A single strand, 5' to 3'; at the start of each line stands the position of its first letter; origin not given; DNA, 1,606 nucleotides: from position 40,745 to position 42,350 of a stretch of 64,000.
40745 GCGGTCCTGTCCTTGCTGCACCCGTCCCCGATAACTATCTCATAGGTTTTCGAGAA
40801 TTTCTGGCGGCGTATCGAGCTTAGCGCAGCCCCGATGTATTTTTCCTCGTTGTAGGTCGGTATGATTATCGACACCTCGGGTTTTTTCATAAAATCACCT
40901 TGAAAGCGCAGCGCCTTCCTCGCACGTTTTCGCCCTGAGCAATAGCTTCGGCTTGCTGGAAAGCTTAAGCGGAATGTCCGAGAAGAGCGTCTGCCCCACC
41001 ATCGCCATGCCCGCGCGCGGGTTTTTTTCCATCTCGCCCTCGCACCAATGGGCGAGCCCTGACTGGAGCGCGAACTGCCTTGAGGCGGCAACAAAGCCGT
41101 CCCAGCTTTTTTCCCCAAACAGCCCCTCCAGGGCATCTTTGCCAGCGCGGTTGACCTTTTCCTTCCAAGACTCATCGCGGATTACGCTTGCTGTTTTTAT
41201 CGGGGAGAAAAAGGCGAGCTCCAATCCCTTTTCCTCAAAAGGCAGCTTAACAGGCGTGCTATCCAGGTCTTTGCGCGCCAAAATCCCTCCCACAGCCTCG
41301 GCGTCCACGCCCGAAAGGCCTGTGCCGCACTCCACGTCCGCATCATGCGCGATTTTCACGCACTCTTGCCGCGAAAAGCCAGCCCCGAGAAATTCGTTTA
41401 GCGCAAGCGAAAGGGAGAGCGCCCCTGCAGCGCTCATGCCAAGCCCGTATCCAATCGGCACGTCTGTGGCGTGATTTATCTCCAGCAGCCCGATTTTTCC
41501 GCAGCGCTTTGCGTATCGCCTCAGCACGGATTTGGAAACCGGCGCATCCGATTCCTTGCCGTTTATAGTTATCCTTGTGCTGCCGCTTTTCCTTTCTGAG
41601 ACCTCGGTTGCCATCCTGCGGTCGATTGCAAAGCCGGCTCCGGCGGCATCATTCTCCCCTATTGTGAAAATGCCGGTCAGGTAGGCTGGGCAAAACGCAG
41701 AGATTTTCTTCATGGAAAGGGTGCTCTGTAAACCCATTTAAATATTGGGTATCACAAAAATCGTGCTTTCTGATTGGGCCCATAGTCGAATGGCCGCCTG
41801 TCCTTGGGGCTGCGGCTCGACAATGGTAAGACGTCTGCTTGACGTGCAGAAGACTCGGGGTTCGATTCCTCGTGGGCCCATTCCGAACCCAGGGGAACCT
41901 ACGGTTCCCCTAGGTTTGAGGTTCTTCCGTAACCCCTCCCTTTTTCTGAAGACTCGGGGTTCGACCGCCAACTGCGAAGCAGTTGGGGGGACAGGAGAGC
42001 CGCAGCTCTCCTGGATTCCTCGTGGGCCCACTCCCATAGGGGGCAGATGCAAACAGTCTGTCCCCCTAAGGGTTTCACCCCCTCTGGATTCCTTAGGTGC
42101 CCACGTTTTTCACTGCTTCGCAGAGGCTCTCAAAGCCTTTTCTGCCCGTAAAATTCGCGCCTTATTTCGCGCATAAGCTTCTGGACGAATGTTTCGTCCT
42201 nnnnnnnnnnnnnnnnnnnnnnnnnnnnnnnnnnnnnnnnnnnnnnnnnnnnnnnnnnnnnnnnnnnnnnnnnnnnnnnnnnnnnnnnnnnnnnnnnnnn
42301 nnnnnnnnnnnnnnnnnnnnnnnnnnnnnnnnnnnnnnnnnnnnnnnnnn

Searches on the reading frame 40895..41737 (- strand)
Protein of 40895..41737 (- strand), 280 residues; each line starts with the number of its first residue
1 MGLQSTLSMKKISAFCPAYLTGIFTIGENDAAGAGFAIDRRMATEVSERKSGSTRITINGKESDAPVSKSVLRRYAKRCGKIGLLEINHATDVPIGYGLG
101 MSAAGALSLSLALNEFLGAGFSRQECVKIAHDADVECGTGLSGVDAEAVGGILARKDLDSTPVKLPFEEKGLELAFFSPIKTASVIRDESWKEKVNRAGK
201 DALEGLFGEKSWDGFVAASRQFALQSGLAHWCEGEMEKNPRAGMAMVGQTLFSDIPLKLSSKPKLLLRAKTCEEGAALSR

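Call 10: search_protein_families(library=pfam, proteins=[window:40895-41737:-], max_evalue=0.01)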
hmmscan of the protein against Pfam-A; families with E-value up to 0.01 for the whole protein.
window:40895-41737:- (280 aa): 2 families
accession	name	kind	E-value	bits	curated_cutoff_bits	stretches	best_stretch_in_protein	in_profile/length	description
PF00288.32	GHMP_kinases_N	-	1.2e-10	41.9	22.3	1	70-143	5-76/87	GHMP kinases N terminal domain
PF22700.2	MVD-like_N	-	1.7e-05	25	27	1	44-131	37-129/157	Diphosphomevalonate decarboxylase-like N-terminal domain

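Call 13: find_encoding_contigs(protein=window:40895-41737:-, flank=10000, max_places=10)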
Protein window:40895-41737:- (280 aa): no gene with exactly this product is on record in the collection.

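Call 14: find_homologous_proteins(query=window:40895-41737:-, max_evalue=1e-20)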
Query window:40895-41737:- (280 aa): 197 proteins with E <= 1e-20 among 4404 candidates; the best 120 are listed.
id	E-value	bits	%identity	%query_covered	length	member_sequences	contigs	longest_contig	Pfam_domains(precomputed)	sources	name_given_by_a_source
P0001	1.1e-174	597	100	97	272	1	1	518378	PF00288.33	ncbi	-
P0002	3.8e-145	500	84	100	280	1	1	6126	PF00288.33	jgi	jgi:pantoate kinase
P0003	2.6e-119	416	69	95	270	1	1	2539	PF00288.33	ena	-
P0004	3.8e-117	409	70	96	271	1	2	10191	PF00288.33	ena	-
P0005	4.1e-116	405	67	97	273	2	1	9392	PF00288.33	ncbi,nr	ncbi:MAG: hypothetical protein NTV88_06315 [Candidatus Micrarchaeota archaeon]|nr:hypothetical prote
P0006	1.4e-115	404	68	97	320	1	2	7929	PF00288.33,PF22700.3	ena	-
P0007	3.3e-115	402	67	96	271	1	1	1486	PF00288.33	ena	-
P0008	7.1e-115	401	67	96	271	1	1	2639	PF00288.33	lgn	-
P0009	9.7e-115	401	65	95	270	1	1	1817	PF00288.33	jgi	jgi:pantoate kinase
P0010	1.1e-114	401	69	96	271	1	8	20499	PF00288.33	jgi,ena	-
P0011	5.5e-114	398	67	95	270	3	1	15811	PF00288.33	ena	-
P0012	1.1e-113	397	67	95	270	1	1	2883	PF00288.33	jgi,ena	-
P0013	3.3e-113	396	68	95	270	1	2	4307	PF00288.33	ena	-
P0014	4.6e-113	395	67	95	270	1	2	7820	PF00288.33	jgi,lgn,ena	-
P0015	4.6e-113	395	67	95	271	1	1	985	PF00288.33,PF22700.3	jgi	jgi:pantoate kinase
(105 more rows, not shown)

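Call 16: find_related_loci(query=A1, collection=genome_contigs, flank=4000)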
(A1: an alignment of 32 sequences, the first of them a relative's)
Query A1 (272 aa) in genome_contigs; peptide patterns used: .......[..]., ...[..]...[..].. (x = any residue, [..] = any of these).
69 stretches matched a pattern; 30 encode a relative of the query (tblastn E <= 1e-3); 29 distinct loci.
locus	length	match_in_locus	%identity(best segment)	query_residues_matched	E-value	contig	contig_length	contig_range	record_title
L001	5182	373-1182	67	1-270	4e-123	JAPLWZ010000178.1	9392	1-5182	MAG: Candidatus Micrarchaeota archaeon isolate LacPavin_0920_WC57_MAG_51_7 LacPavin_0920_WC57_scaffold_634156, whole gen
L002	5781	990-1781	68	5-268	2e-119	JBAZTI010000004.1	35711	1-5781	MAG: Candidatus Micrarchaeia archaeon isolate SO_2017_GW1_2 NODE_5389_length_35711_cov_0.977406_OW334_2017, whole genome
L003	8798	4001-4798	66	5-270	2e-119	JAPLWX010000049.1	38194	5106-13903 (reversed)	MAG: Candidatus Micrarchaeota archaeon isolate LacPavin_0419_WC90_MAG_54_17 LacPavin_0419_WC90_scaffold_159890, whole ge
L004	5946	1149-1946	66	5-270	2e-118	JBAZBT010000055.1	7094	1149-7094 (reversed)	MAG: Candidatus Micrarchaeia archaeon isolate SO_2017_GW1_119 NODE_39873_length_7094_cov_0.914597_OW334_2017, whole geno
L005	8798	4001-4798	66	3-268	3e-117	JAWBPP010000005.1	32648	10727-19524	MAG: Candidatus Anstonellaceae archaeon isolate HNT-4_202101_bins_86 HNT-4_202101_bins_86_scaffold_5, whole genome shotg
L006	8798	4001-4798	64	5-270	2e-116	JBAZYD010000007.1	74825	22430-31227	MAG: Candidatus Micrarchaeia archaeon isolate SO_2017_GW1_72 NODE_2040_length_74825_cov_1.363999_OW334_2017, whole genom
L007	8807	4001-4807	66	1-270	7e-116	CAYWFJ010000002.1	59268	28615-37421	MAG TPA_asm: Candidatus Micrarchaeota archaeon isolate SRP263991_co4_496 genome assembly, contig: NODE_418_length_59268_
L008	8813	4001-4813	63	1-270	2e-113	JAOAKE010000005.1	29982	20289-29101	MAG: Candidatus Micrarchaeota archaeon isolate SKW311 NODE_5_length_29982_cov_4.669587, whole genome shotgun sequence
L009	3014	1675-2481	64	3-270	5e-116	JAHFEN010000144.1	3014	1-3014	MAG: Candidatus Micrarchaeota archaeon isolate nzgw27 NODE_186594_length_3015_cov_2.394264, whole genome shotgun sequenc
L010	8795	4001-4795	62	4-268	1e-111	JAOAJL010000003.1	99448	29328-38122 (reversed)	MAG: Candidatus Micrarchaeota archaeon isolate SKW198 NODE_3_length_99448_cov_4.811184, whole genome shotgun sequence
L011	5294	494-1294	63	4-270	2e-108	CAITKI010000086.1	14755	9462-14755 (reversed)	uncultured Candidatus Micrarchaeota archaeon isolate AM-lipid-02-D9_bin-1051 genome assembly, contig: bin-1051:086/154,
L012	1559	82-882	64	5-270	5e-115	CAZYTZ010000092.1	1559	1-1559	MAG TPA_asm: Candidatus Micrarchaeota archaeon isolate SRP178699_co1_434 genome assembly, contig: NODE_154594_length_155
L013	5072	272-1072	67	4-270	4e-106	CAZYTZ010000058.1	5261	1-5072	MAG TPA_asm: Candidatus Micrarchaeota archaeon isolate SRP178699_co1_434 genome assembly, contig: NODE_23349_length_5261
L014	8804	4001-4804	59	5-272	5e-105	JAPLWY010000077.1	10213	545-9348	MAG: Candidatus Micrarchaeota archaeon isolate LacPavin_0419_WC90_MAG_52_6 LacPavin_0419_WC90_scaffold_277809, whole gen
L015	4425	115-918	57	1-272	6e-103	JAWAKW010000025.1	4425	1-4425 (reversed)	MAG: Candidatus Anstonellaceae archaeon isolate SRBZ-1_202007_bins_105 SRBZ-1_202007_bins_105_scaffold_25, whole genome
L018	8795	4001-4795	66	4-268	2e-118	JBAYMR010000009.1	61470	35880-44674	MAG: Candidatus Micrarchaeia archaeon isolate SO_2016_LW1_44 scaffold00291_LW64-88_2016, whole genome shotgun sequence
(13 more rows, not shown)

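Call 21: find_encoding_contigs(protein=P0002, flank=6000, max_places=4)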
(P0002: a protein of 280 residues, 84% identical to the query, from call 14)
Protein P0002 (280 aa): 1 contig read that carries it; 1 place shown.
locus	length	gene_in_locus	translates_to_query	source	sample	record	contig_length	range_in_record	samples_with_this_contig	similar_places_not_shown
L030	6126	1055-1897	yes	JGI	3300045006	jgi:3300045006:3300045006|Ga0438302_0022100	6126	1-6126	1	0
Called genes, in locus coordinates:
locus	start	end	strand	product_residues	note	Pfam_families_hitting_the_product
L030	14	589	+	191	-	-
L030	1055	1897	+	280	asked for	PF00288:GHMP_kinases_N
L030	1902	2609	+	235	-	PF00535:Glycos_transf_2, PF13641:Glyco_tranf_2_3 (weak)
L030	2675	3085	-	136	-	-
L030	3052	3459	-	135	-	-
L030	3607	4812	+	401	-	PF00155:Aminotran_1_2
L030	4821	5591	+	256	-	PF01988:VIT1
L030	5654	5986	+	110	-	-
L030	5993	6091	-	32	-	-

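Call 22: find_encoding_contigs(protein=P0001, flank=2000, max_places=3)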
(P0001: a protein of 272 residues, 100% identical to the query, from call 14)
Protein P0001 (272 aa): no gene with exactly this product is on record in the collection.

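Call 24: find_related_loci(query=A1, collection=metagenome_contigs, flank=1500)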
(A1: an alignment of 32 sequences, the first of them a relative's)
Query A1 (272 aa) in metagenome_contigs; peptide patterns used: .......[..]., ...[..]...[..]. (x = any residue, [..] = any of these).
214 stretches matched a pattern; 83 encode a relative of the query (tblastn E <= 1e-3); the best 80 are kept; 80 distinct loci.
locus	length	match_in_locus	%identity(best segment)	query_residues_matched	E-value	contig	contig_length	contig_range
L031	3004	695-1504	69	1-270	2e-123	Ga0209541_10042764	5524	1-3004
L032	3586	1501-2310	69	1-270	4e-123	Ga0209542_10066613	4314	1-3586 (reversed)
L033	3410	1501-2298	70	6-270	6e-121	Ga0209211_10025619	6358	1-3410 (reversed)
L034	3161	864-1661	70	6-270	8e-121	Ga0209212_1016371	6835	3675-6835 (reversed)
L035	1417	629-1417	66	4-266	1e-129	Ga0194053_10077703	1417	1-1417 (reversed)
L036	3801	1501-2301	67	4-270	7e-120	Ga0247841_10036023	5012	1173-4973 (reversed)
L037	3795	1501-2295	66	4-268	2e-118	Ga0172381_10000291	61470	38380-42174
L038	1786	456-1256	66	4-270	6e-127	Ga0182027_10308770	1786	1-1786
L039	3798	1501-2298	66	5-270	2e-118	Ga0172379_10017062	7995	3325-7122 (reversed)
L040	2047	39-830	67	5-268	2e-125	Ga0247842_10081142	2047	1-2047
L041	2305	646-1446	65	4-270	2e-123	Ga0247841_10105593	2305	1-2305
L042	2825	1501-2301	64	4-270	8e-117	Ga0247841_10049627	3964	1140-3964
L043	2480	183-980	62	5-270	3e-117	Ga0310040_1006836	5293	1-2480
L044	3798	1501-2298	62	5-270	5e-115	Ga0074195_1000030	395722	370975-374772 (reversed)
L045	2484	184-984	66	4-270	3e-117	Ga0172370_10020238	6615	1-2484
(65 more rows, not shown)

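Call 51: search_protein_families(library=pfam, proteins=[L018:2606-3712:+, L018:528-2099:-, L018:3706-3969:+, L018:2100-2387:-], max_evalue=0.1)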
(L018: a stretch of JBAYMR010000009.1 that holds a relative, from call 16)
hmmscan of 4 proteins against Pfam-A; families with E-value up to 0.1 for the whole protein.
L018:2606-3712:+ (368 aa): 1 family
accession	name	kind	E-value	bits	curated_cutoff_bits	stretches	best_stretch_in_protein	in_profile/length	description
PF15272.11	BBP1_C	-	0.051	13.7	23.4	1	4-80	34-111/190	Spindle pole body component BBP1, C-terminal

L018:528-2099:- (523 aa): 5 families
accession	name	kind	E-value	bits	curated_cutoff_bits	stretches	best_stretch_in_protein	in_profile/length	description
PF13238.12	AAA_18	-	0.0072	17.2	29.4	1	176-196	1-19/128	AAA domain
PF13207.12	AAA_17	-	0.0078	16.9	27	0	179-205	1-28/136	AAA domain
PF03308.22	MeaB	-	0.01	15.3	23.1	1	159-195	19-55/273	Methylmalonyl Co-A mutase-associated GTPase MeaB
PF05942.16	PaREP1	-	0.035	14.4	24.4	0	392-428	77-112/115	Archaeal PaREP1/PaREP8 family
PF13401.12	AAA_22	-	0.036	14.8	27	0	176-193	8-25/130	AAA domain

L018:3706-3969:+ (87 aa): 1 family
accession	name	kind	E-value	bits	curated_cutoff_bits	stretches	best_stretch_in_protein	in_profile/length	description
PF07362.18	CcdA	-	0.001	19.8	22.4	1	17-52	2-37/71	Post-segregation antitoxin CcdA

L018:2100-2387:- (95 aa): 0 families

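Call 52: search_protein_families(library=phrogs, proteins=[L018:2606-3712:+, L018:528-2099:-, L018:3706-3969:+, L018:2100-2387:-], max_evalue=0.01)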
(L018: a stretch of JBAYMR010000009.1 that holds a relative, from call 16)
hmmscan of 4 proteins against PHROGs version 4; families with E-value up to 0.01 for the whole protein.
L018:2606-3712:+ (368 aa): 0 families

L018:528-2099:- (523 aa): 2 families
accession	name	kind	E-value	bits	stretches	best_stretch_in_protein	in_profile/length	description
phrog_168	-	DNA, RNA and nucleotide metabolism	3.6e-05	24.6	1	161-424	32-287/314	clamp loader of DNA polymerase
phrog_10255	-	other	0.0033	18.2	1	175-206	3-35/230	kinase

L018:3706-3969:+ (87 aa): 0 families

L018:2100-2387:- (95 aa): 0 families

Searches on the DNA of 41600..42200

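Call 11: search_rna_families(source=window, start=41600, end=42200, threshold=evalue, max_evalue=10, show_alignments=4)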
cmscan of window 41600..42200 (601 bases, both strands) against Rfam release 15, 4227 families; matches with E-value up to 10: 11.
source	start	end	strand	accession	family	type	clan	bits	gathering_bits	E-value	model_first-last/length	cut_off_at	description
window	41806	41880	+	RF00005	tRNA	Gene; tRNA;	CL00001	28.5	29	0.00079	1-71/71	no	tRNA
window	41806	41879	+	RF01684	mascRNA-menRNA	Gene;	-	18.6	42.5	0.46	1-56/56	no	MALAT1-associated small cytoplasmic RNA/MEN beta RNA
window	41776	41881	-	RF04354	Plastid-ycf2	Cis-reg;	-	17.8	65.7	0.72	1-75/75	no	Plastid-ycf2 5UTR RNA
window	42178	42200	-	RF00163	Hammerhead_1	Gene; ribozyme;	CL00010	17.1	34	0.4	23-45/45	5'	Hammerhead ribozyme (type I)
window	41884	41918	+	RF00744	mir-361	Gene; miRNA;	-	16.7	70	1.7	1-71/71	no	mir-361 microRNA precursor family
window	41885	42023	-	RF00516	ylbH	Cis-reg; leader;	-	16.2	50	0.57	1-122/122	no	ylbH leader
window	41848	41960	-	RF02653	StyR-143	Gene; sRNA;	-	16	176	0.92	1-144/144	no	Salmonella enterica Typhi npcRNA 143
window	42011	42092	+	RF04220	HCV_SL588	Cis-reg;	-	15.3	79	6.1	1-81/81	no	SL588 non-coding RNA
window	41854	41900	+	RF01073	GP_knot1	Cis-reg;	-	14.2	67.7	6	8-46/62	no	Gag/pol translational readthrough site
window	42017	42135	-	RF02161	PART1_3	Gene; lncRNA;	-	11.9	40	4.7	1-131/131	no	Prostate androgen-regulated transcript 1 conserved region 3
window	41999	42124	-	RF02204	WT1-AS_2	Gene; lncRNA;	-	11.9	45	7.9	1-137/137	no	WT1 antisense RNA conserved region 2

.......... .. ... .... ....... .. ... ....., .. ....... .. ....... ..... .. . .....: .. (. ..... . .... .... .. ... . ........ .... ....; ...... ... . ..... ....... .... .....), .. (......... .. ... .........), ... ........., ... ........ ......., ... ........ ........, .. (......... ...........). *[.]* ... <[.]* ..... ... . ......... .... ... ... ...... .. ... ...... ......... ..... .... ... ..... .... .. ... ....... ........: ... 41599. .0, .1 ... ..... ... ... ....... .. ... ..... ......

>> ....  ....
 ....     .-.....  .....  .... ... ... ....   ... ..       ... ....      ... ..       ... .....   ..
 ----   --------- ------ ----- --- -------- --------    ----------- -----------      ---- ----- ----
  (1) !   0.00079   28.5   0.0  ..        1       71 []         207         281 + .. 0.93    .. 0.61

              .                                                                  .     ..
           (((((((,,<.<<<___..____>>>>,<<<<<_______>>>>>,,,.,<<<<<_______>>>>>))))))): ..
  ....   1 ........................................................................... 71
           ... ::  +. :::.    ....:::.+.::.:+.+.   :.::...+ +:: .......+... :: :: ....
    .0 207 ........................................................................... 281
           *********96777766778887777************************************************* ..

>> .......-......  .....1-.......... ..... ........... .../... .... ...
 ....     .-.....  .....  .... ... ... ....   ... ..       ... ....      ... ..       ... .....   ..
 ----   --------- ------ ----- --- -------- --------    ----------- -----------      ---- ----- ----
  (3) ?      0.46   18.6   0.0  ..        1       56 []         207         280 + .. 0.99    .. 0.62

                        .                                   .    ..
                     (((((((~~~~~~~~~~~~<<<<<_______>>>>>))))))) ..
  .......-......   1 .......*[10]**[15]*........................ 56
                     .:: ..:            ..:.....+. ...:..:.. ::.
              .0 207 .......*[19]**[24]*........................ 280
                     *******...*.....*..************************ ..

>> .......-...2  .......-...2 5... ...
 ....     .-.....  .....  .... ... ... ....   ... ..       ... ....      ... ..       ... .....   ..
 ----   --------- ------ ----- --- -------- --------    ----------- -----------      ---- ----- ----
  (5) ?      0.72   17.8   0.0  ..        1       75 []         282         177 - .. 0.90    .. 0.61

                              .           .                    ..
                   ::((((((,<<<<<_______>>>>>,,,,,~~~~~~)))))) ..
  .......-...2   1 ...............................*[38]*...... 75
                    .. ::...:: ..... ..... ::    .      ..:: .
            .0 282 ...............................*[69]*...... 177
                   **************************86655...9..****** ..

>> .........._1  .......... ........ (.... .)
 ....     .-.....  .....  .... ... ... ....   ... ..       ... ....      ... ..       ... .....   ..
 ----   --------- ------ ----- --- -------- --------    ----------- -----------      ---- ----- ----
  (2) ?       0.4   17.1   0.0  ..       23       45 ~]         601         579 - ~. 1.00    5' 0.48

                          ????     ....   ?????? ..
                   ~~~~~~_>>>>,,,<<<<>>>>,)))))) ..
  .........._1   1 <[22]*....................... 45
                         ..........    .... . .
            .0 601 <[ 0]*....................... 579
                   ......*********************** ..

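Call 82: search_rna_families(source=window, start=41881, end=42135, threshold=evalue, max_evalue=1)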
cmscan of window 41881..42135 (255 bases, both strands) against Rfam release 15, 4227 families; matches with E-value up to 1: 3.
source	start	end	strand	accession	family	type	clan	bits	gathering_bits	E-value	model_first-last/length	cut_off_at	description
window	41884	41918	+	RF00744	mir-361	Gene; miRNA;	-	16.7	70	0.72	1-71/71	no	mir-361 microRNA precursor family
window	41890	42023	-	RF00516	ylbH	Cis-reg; leader;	-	14.3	50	0.75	1-122/122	no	ylbH leader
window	41881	41947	+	RF01675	CrcZ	Gene; sRNA;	-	11.2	95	0.46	333-398/398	5'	Pseudomonas sRNA CrcZ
